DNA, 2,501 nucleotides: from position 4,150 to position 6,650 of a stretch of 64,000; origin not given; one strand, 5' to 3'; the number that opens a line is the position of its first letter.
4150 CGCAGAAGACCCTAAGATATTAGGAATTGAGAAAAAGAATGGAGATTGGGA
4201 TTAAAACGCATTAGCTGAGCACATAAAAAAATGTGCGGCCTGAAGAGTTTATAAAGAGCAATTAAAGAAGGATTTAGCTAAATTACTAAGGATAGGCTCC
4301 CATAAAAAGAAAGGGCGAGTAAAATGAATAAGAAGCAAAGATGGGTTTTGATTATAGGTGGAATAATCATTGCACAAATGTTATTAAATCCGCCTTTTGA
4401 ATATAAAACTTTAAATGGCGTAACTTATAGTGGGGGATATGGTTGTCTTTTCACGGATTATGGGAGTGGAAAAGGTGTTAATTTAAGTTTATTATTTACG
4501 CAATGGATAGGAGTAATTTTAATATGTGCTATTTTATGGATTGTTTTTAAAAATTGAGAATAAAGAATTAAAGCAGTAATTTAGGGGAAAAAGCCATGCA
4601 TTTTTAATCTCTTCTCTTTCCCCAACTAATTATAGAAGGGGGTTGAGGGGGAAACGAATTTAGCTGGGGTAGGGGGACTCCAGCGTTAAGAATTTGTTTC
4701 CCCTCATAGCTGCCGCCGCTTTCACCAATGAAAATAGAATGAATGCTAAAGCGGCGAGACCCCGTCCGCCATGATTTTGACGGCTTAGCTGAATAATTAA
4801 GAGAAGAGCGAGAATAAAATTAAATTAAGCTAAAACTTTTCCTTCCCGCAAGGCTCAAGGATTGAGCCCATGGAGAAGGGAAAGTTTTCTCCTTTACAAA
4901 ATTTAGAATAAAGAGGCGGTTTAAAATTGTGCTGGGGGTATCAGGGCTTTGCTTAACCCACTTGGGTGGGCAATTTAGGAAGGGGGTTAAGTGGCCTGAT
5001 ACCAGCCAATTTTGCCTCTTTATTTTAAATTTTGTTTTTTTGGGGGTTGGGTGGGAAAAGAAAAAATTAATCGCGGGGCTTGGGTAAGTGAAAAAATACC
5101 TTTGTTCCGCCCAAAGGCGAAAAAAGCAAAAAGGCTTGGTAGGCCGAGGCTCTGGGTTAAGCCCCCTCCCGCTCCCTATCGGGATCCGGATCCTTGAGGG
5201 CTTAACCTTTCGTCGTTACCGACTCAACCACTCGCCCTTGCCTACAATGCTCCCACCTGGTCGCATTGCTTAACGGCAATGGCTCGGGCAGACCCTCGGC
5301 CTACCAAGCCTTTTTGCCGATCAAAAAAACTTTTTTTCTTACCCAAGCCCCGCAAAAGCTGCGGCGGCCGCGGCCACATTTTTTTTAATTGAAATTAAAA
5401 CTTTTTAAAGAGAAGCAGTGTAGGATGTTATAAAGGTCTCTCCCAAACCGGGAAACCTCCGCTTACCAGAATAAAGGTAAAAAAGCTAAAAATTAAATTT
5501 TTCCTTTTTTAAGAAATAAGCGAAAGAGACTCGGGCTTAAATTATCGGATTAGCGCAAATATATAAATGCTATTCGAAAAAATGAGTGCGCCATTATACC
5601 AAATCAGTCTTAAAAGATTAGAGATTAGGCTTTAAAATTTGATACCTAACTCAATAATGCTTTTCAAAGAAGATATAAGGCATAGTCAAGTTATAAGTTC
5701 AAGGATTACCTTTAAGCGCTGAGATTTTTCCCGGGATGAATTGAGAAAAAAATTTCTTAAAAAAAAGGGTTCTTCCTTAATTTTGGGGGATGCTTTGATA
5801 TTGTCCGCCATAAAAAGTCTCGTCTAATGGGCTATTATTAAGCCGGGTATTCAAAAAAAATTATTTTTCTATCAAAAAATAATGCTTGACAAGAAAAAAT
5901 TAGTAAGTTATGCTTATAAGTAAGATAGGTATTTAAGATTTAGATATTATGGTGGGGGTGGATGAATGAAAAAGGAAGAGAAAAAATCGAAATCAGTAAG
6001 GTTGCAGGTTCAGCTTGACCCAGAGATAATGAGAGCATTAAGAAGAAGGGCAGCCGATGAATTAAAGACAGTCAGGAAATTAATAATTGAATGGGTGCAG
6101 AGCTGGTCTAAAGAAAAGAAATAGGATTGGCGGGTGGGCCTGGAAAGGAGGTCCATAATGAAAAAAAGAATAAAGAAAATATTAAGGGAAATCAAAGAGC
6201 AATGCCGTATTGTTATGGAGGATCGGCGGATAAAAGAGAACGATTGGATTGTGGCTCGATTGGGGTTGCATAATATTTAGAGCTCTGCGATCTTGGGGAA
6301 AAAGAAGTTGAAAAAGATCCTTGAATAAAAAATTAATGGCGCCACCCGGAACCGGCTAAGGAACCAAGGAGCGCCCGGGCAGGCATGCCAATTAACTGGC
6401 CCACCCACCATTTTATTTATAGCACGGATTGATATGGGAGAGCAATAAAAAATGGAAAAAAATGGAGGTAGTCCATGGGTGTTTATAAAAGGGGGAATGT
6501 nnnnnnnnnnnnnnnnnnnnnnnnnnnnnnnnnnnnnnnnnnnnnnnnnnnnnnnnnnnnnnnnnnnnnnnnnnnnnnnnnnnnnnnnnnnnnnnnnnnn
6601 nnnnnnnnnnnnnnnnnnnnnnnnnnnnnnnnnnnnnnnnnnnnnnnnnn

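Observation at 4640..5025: Chain of additional hairpins sharing a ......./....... core upstream of the nested repeat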

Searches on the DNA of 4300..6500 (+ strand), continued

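Call 55: search_with_rna_model(model_id=R1, sources=[window, L016, L018, L020, L022, L023, L025, L026, L032, L033, L034, L031], max_evalue=10, make_alignment=true, show_alignments=8)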
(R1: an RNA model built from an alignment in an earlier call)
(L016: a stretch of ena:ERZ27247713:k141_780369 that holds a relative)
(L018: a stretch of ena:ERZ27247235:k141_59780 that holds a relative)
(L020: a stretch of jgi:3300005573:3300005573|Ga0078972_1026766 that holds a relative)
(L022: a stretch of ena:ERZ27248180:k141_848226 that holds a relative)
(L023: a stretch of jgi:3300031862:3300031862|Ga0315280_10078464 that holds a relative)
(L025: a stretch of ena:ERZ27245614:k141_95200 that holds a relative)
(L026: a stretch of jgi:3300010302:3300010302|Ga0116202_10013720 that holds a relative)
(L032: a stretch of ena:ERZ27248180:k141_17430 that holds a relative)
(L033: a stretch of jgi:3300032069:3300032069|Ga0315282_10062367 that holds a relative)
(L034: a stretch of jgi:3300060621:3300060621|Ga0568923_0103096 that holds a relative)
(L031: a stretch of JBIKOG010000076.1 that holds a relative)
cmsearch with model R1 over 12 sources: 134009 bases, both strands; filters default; matches with E-value up to 10: 9.
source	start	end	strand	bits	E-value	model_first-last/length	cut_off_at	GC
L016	4161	4260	+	128.7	1.4e-32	1-100/100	no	0.51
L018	8372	8471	+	128.7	1.4e-32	1-100/100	no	0.51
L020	4057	4156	+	128.7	1.4e-32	1-100/100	no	0.51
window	4625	4724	+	128.6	1.4e-32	1-100/100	no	0.5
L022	4040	4140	+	29.7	2.6e-05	1-100/100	no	0.58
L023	2198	2298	+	29.7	2.6e-05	1-100/100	no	0.58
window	41127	41164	-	13.6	0.75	1-100/100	no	0.47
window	58802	58841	+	10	7.1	1-100/100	no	0.3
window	5029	5131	+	10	7.4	1-100/100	no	0.4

Alignment A5: 9 matches aligned to the model, 139 columns, each read 5' to 3' on its own strand. Consensus structure (alignment columns), stored with it:
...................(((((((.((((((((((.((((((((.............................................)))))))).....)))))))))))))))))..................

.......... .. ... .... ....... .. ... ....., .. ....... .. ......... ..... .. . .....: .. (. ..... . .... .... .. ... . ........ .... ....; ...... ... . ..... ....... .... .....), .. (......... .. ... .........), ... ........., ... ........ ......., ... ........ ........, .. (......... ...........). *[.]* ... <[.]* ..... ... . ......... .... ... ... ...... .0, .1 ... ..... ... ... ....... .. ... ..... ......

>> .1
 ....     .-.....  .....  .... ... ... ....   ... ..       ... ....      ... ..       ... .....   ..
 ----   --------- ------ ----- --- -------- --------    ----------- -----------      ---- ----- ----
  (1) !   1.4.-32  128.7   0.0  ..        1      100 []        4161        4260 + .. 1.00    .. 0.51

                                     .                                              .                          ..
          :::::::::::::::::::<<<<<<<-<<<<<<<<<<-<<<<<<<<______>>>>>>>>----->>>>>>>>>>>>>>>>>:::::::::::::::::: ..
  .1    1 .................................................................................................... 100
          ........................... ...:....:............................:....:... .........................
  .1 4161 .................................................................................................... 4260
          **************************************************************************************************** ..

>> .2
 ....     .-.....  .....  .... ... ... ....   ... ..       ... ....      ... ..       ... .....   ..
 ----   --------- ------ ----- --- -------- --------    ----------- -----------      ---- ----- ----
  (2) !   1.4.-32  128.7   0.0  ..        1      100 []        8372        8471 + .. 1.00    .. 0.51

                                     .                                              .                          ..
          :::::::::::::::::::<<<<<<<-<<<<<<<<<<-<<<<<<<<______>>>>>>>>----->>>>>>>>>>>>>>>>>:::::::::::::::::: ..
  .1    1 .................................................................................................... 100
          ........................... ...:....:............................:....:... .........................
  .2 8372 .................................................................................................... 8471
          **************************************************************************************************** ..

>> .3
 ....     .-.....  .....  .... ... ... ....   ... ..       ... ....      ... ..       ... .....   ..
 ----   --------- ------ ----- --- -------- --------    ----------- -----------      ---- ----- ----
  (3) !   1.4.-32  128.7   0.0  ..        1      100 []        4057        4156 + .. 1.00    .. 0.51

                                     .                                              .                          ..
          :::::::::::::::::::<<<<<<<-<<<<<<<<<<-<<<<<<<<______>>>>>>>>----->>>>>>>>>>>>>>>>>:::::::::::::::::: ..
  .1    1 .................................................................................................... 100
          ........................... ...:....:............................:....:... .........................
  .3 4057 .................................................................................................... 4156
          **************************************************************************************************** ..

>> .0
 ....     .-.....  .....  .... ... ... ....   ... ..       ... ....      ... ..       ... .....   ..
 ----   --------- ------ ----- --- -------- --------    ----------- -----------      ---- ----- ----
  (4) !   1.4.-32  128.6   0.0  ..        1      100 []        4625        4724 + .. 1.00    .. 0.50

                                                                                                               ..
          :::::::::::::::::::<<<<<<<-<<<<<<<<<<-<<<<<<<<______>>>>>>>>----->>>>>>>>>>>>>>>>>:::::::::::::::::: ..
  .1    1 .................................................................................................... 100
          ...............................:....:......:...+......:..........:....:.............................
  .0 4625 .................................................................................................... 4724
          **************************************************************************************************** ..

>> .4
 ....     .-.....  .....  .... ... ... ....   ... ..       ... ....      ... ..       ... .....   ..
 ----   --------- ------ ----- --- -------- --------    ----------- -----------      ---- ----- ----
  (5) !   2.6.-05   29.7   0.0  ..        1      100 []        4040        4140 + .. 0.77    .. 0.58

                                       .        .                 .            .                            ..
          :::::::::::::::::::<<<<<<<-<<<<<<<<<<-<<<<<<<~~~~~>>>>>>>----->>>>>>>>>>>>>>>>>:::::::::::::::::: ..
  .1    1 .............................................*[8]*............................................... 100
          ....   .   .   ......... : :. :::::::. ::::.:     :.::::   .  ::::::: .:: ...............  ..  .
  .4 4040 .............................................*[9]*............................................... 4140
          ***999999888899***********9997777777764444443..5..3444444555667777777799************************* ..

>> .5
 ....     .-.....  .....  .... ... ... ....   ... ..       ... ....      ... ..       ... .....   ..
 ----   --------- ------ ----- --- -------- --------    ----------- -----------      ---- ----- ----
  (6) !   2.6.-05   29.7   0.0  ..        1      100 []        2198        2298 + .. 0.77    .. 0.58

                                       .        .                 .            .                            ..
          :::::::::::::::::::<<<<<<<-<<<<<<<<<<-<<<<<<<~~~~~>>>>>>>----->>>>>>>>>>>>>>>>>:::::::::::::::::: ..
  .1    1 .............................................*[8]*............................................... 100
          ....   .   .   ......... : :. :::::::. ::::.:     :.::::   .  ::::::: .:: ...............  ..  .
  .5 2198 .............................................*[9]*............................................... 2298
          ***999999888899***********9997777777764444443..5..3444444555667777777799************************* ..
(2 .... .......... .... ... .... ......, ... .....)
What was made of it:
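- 4644..4706 (+): Hairpin 1, with a nested inner stem and a bulged G. Found in the distant lineage L022 by covariance model R1 at E 2.6e-5 (call 55).
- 4704..4719 (+): Junction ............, identical in the A-type and B-type lineages. Call 55 alignment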

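Call 79: search_with_rna_model(model_id=R1, sources=[window, L016, L022], max_evalue=0.001, make_alignment=true)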
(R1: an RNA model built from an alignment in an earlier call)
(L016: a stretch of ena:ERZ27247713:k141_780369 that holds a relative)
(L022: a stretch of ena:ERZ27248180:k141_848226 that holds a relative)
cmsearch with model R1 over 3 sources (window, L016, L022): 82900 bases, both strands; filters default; matches with E-value up to 0.001: 3.
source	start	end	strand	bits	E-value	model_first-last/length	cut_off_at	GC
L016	4161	4260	+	128.7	8.4e-33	1-100/100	no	0.51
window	4625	4724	+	128.6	8.6e-33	1-100/100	no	0.5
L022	4040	4140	+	29.7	1.6e-05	1-100/100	no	0.58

Alignment A8: 3 matches aligned to the model, 109 columns, each read 5' to 3' on its own strand. Consensus structure (alignment columns), stored with it:
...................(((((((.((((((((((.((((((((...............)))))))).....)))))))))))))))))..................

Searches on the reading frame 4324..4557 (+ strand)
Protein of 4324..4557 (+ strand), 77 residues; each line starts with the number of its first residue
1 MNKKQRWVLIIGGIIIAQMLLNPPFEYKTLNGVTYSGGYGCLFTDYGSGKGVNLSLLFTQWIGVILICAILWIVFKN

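Call 10: search_protein_families(library=pfam, proteins=[window:4324-4557:+], max_evalue=0.01)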
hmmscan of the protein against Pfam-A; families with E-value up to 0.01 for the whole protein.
window:4324-4557:+ (77 aa): 0 families

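Call 11: search_protein_families(library=phrogs, proteins=[window:4324-4557:+], max_evalue=0.01)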
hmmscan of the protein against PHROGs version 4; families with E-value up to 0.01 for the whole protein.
window:4324-4557:+ (77 aa): 0 families

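Call 25: find_encoding_contigs(protein=window:4324-4557:+, flank=10000, max_places=10)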
Protein window:4324-4557:+ (77 aa): 2 contigs read that carry it; 2 places shown.
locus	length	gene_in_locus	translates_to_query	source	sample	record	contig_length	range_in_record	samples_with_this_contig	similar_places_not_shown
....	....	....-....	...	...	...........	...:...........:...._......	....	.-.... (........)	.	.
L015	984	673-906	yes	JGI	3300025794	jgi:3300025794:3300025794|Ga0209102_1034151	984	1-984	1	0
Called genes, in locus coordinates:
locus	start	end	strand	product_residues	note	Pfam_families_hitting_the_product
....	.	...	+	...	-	?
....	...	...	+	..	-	-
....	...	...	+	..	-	-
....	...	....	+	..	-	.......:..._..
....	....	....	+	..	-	-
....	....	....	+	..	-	-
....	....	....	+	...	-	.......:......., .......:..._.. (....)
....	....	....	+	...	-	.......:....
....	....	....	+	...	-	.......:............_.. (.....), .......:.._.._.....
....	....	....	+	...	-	-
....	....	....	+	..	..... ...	-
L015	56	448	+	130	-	-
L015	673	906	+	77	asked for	-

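Call 77: search_protein_families(library=padloc, proteins=[window:4324-4557:+], max_evalue=0.01)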
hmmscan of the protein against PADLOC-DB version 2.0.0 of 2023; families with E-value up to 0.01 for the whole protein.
window:4324-4557:+ (77 aa): 0 families
